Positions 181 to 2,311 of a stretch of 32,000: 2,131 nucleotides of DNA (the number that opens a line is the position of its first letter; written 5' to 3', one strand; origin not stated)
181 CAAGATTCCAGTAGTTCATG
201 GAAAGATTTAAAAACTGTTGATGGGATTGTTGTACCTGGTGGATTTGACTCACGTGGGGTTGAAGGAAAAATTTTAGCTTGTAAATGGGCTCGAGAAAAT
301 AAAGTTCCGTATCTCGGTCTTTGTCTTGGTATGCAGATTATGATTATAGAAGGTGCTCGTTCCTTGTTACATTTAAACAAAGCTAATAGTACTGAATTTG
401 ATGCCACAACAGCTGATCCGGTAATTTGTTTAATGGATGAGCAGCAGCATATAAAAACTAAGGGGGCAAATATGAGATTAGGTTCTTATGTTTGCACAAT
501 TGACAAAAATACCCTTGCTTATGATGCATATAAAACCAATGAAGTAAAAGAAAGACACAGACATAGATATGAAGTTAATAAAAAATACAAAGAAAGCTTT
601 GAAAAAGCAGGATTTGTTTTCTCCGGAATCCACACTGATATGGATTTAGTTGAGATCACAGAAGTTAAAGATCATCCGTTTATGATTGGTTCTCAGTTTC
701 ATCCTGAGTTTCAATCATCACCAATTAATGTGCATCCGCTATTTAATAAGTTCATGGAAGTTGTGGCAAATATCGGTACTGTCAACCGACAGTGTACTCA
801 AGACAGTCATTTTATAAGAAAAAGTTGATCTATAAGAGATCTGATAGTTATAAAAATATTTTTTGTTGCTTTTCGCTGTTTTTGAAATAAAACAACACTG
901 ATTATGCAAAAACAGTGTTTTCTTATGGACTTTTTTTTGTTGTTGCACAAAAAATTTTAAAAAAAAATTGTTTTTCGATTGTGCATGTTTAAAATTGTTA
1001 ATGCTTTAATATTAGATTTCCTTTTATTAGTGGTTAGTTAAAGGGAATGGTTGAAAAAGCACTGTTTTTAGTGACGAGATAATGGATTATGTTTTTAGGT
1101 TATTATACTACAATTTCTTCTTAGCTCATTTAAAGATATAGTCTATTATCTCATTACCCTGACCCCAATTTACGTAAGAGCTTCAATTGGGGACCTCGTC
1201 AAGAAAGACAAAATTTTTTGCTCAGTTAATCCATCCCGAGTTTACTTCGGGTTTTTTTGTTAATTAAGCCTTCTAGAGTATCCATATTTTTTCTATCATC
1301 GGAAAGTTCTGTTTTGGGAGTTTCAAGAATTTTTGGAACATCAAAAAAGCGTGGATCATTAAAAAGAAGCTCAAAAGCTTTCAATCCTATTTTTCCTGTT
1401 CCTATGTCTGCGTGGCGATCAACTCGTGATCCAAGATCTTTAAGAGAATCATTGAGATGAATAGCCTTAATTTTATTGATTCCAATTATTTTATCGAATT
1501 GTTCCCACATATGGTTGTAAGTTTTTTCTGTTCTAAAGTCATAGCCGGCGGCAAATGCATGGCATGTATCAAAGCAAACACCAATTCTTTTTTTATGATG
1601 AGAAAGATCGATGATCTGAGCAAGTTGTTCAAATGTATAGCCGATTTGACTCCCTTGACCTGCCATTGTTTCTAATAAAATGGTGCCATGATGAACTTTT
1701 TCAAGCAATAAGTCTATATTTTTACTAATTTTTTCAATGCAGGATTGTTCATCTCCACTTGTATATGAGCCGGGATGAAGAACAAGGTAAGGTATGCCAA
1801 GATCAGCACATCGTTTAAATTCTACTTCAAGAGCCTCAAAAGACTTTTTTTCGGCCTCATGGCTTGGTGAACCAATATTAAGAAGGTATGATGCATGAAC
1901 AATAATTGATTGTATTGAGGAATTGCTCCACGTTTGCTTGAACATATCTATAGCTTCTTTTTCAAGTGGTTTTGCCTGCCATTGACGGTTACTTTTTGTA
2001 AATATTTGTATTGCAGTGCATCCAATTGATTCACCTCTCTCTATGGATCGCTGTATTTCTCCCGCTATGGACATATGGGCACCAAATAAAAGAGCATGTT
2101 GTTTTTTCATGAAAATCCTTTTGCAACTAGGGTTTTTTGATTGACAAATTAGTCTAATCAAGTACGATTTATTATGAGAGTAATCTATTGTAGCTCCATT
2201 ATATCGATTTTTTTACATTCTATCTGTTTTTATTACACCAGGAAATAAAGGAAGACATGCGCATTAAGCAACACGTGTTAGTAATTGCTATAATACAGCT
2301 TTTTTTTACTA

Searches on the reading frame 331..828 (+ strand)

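Call 5: search_protein_families(library=pfam, proteins=[window:331-828:+], max_evalue=0.01)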
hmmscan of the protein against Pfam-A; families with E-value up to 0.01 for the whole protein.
window:331-828:+ (165 aa): 2 families
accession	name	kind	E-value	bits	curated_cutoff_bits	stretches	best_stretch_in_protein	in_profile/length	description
PF00117.34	GATase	-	5e-17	62.6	22.8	1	1-143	82-189/190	Glutamine amidotransferase class-I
PF07722.19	Peptidase_C26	-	0.0016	18.7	20.5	1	37-126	136-219/219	Peptidase C26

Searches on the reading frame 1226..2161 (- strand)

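Call 5: search_protein_families(library=pfam, proteins=[window:1226-2161:-], max_evalue=0.01)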
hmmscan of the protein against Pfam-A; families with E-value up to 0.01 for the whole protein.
window:1226-2161:- (311 aa): 2 families
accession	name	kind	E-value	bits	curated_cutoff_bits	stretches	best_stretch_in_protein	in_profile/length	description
PF01261.30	AP_endonuc_2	-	5.8e-54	183.9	31.1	1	44-288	5-234/249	Xylose isomerase-like TIM barrel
PF17285.8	PRMT5_TIM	-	0.0037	17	30.2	1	58-139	22-94/252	PRMT5 TIM barrel domain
